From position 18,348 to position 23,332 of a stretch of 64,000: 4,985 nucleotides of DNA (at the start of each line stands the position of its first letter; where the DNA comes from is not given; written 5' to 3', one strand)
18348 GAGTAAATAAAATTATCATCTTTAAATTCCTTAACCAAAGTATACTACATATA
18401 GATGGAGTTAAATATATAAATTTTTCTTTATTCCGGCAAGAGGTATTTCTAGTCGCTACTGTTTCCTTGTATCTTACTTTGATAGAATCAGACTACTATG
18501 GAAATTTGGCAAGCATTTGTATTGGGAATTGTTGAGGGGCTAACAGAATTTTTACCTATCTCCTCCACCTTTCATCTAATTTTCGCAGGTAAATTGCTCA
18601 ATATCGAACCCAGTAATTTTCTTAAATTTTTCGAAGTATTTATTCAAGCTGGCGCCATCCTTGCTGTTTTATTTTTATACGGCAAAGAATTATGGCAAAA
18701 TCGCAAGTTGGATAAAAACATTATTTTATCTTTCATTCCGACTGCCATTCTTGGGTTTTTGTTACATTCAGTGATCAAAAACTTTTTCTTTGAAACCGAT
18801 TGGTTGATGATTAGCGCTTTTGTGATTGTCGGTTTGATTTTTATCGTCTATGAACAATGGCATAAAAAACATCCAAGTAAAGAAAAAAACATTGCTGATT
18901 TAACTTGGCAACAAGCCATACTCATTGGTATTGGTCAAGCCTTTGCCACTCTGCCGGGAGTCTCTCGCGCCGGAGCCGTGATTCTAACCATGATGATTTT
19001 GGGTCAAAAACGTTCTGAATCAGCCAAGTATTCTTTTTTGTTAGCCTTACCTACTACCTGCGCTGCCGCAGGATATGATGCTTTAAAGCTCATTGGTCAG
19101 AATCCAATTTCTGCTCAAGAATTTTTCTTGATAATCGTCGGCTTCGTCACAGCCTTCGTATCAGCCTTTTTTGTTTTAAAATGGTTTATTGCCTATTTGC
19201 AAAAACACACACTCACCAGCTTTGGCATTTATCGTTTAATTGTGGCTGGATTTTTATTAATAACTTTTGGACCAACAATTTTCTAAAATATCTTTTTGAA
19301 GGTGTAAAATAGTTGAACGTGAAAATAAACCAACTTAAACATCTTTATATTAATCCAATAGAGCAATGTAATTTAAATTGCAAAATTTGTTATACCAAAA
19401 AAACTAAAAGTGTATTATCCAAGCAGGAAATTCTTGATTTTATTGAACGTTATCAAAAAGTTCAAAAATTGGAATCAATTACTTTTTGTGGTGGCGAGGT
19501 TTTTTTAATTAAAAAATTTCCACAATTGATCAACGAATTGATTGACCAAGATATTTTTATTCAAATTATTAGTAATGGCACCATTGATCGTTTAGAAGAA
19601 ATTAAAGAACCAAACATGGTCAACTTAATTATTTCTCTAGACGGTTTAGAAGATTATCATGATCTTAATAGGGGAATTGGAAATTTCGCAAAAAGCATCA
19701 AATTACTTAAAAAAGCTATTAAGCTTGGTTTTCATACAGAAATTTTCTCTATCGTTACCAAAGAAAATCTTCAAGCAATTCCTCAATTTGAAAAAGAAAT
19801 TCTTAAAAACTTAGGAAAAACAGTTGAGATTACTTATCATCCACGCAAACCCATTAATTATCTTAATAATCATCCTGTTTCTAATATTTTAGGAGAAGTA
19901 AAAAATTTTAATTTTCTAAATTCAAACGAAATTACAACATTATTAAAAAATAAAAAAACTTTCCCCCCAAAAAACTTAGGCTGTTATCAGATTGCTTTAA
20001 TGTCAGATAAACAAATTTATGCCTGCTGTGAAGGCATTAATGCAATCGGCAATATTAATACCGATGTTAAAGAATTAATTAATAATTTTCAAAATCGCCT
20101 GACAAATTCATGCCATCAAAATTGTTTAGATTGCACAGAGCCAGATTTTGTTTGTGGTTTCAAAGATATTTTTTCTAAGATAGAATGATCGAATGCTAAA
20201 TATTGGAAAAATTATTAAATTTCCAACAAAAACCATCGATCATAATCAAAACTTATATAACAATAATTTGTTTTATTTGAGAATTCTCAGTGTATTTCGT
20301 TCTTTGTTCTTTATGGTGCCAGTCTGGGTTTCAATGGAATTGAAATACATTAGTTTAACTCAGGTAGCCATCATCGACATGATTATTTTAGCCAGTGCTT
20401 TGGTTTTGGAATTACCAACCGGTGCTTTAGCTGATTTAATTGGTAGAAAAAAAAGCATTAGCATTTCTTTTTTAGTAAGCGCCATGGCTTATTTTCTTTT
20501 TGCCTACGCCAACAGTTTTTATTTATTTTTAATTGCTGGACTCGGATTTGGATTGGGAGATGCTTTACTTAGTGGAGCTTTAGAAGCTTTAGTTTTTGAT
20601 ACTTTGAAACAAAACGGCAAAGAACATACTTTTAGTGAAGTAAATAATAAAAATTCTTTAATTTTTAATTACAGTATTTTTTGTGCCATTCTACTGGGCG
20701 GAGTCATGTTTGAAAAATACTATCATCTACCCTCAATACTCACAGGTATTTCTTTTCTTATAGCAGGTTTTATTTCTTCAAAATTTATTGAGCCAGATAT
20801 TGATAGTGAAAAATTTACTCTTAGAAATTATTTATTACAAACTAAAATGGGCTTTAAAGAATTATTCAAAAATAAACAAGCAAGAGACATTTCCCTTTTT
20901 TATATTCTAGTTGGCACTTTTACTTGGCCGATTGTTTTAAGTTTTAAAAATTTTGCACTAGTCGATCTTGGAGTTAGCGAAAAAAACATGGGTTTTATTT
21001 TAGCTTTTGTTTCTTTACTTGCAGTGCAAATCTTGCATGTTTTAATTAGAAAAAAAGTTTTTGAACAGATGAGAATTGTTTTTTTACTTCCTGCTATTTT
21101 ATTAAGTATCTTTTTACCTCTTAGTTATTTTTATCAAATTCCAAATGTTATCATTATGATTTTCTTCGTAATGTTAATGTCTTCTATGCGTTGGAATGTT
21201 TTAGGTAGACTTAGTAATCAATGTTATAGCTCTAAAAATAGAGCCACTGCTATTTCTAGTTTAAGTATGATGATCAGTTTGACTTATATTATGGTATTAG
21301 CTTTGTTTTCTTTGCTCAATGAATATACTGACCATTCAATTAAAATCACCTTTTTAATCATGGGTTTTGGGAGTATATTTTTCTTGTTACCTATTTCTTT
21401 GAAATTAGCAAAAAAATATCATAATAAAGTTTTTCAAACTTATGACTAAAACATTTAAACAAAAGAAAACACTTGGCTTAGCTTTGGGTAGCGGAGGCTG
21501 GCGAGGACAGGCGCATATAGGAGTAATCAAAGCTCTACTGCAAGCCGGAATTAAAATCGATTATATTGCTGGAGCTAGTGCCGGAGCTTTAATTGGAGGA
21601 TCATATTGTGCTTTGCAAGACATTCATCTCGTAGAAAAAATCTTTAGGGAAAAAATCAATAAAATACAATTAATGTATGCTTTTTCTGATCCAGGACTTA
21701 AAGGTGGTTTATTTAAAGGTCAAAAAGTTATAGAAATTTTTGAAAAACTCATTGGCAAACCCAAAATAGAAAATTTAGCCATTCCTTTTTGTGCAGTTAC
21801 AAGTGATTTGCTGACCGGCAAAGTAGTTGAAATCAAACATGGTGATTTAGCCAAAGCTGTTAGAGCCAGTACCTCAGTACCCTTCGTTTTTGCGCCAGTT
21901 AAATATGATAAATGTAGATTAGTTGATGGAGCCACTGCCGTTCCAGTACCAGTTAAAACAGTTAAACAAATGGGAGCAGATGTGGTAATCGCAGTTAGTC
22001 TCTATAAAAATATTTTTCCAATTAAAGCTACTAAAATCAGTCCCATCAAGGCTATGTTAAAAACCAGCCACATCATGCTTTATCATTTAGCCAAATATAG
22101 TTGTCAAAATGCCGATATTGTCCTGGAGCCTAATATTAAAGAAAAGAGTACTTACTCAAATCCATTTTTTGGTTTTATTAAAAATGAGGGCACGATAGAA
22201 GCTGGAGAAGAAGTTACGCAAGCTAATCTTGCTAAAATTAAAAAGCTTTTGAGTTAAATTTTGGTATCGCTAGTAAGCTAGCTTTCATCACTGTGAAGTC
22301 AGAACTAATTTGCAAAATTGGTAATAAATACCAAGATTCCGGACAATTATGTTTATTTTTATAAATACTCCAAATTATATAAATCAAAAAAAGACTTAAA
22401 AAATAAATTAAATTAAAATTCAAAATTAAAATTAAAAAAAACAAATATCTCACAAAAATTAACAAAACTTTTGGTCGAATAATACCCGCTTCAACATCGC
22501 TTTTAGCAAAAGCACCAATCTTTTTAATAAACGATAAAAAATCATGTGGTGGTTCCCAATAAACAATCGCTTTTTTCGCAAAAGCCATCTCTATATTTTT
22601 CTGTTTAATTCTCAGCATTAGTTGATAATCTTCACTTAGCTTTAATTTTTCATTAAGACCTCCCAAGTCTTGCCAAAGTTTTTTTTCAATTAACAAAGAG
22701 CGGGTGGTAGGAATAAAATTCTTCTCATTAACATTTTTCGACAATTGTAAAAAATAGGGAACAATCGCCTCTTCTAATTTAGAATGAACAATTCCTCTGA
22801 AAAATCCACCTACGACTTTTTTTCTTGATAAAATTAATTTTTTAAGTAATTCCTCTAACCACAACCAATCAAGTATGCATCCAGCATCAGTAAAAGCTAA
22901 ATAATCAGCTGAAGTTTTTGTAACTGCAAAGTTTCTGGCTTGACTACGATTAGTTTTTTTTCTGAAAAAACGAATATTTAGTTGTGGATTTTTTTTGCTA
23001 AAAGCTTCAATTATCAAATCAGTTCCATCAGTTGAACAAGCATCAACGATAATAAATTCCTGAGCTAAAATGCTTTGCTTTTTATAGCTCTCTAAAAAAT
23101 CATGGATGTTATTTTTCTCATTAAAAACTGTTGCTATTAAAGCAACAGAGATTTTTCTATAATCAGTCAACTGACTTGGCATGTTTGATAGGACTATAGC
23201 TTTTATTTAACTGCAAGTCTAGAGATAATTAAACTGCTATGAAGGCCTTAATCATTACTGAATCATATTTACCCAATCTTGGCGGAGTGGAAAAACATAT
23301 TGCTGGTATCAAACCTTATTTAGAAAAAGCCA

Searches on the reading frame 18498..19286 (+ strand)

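Call 73: search_protein_families(library=pfam, proteins=[window:18498-19286:+], max_evalue=0.0001)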
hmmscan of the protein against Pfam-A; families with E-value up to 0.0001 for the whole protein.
window:18498-19286:+ (262 aa): 1 family
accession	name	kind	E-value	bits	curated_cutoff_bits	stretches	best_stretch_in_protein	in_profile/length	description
PF02673.24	BacA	-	1.8e-69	234.8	33.4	1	6-250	1-255/257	Bacitracin resistance protein BacA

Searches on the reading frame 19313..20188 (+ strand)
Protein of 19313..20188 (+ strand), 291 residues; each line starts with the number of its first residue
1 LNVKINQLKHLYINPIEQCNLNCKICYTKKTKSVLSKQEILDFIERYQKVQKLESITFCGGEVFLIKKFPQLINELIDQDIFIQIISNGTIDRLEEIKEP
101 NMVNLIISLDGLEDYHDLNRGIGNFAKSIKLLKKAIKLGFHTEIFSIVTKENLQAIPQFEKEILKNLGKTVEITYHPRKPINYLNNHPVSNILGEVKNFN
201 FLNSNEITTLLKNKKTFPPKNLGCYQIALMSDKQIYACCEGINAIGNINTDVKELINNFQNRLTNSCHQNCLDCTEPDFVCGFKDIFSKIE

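Call 73: search_protein_families(library=pfam, proteins=[window:19313-20188:+], max_evalue=0.0001)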
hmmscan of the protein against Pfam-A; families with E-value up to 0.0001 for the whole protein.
window:19313-20188:+ (291 aa): 1 family
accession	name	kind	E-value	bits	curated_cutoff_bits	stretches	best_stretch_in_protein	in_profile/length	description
PF04055.27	Radical_SAM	-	3.6e-20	73.2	29.5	1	13-158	1-161/166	Radical SAM superfamily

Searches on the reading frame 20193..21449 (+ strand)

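Call 60: search_protein_families(library=pfam, proteins=[window:20193-21449:+], max_evalue=0.00001)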
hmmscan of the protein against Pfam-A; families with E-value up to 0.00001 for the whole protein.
window:20193-21449:+ (418 aa): 1 family
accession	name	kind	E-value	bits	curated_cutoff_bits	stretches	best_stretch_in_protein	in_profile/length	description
PF07690.21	MFS_1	-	3.7e-23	82.4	33.4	1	38-326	15-303/347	Major Facilitator Superfamily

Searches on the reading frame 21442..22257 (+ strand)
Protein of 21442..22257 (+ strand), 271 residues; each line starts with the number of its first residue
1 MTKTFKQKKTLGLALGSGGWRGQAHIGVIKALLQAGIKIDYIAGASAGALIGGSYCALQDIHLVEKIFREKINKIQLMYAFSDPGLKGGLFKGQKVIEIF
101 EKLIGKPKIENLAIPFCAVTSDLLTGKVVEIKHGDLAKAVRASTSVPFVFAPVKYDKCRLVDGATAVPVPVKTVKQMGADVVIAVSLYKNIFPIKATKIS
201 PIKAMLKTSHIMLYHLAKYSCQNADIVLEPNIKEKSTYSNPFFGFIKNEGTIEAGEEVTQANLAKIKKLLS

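Call 73: search_protein_families(library=pfam, proteins=[window:21442-22257:+], max_evalue=0.0001)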
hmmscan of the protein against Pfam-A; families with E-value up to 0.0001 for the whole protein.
window:21442-22257:+ (271 aa): 1 family
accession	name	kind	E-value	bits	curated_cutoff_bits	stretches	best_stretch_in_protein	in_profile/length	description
PF01734.28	Patatin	-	8.8e-29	101.5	27.7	1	13-172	1-188/191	Patatin-like phospholipase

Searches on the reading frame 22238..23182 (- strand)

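Call 73: search_protein_families(library=pfam, proteins=[window:22238-23182:-], max_evalue=0.0001)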
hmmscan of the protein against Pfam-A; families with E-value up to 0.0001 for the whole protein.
window:22238-23182:- (314 aa): 4 families
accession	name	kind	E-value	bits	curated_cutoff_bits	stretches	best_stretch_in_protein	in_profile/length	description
PF00535.33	Glycos_transf_2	-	7.7e-20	71.9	23.3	1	16-132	3-119/168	Glycosyl transferase family 2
PF10111.15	Glyco_tranf_2_2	-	7.6e-12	45.7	27.3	1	149-216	154-223/276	Glycosyltransferase like family 2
PF13641.12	Glyco_tranf_2_3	-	5e-08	33.7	27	1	13-221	3-223/230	Glycosyltransferase like family 2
PF13632.12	Glyco_trans_2_3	-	8.7e-06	26.1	27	1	147-269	61-177/198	Glycosyl transferase family group 2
